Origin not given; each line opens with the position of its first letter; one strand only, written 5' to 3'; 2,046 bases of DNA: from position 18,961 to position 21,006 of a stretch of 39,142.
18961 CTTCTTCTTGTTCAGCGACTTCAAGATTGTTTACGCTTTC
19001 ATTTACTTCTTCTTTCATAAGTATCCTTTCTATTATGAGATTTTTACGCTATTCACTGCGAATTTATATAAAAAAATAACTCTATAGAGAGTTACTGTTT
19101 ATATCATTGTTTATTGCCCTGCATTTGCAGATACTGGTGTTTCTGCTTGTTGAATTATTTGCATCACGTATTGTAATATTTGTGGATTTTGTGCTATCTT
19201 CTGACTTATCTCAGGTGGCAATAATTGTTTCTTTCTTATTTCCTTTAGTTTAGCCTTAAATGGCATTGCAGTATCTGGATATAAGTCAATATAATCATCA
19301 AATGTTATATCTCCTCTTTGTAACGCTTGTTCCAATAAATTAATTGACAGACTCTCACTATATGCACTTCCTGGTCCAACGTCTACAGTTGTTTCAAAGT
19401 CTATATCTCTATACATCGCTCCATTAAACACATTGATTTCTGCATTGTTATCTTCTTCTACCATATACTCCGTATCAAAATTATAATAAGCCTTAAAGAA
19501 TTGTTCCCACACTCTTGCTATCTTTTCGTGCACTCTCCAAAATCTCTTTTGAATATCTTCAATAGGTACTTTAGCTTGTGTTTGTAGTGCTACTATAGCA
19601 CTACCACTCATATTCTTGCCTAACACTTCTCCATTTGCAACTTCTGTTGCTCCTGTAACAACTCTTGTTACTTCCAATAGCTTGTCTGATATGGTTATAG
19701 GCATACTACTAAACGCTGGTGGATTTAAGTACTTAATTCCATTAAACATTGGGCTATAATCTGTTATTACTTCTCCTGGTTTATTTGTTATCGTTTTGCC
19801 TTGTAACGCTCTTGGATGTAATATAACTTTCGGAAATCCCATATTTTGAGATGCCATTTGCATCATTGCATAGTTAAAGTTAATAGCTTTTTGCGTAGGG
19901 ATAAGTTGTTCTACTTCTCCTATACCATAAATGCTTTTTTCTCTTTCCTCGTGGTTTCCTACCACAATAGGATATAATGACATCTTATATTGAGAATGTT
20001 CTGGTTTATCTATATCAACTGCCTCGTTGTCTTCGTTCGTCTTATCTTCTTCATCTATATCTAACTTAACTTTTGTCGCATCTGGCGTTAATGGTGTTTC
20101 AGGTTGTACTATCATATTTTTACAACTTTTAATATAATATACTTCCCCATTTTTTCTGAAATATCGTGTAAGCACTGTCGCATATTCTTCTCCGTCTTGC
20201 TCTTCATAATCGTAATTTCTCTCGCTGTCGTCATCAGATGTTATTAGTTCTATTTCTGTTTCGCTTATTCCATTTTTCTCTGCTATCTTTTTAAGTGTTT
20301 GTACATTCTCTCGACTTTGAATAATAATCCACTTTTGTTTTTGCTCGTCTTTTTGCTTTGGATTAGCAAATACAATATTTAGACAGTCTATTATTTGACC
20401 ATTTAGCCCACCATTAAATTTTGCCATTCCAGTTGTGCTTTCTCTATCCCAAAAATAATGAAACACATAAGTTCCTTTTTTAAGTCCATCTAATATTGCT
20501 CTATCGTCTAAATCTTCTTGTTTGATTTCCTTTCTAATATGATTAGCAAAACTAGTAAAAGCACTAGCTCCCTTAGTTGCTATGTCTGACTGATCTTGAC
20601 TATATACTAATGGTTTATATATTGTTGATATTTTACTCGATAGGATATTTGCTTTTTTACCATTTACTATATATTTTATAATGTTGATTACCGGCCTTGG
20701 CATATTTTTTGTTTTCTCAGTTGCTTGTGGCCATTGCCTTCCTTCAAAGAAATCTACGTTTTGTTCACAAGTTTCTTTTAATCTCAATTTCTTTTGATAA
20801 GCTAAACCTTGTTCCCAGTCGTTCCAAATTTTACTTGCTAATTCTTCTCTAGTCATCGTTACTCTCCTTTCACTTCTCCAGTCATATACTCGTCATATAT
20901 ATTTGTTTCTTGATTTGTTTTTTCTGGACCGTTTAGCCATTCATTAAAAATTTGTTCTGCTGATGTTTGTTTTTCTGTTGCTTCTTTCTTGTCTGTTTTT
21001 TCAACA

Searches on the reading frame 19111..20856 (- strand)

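Call 57: search_protein_families(library=phrogs, proteins=[window:19111-20856:-], max_evalue=0.00001)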
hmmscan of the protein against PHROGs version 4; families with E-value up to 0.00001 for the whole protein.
window:19111-20856:- (581 aa): 2 families
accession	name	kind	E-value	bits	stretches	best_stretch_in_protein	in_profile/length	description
phrog_156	-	head and packaging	8e-37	128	1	19-571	22-591/681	portal protein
phrog_332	-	connector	7.4e-06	25.6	1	127-423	137-394/560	head-tail adaptor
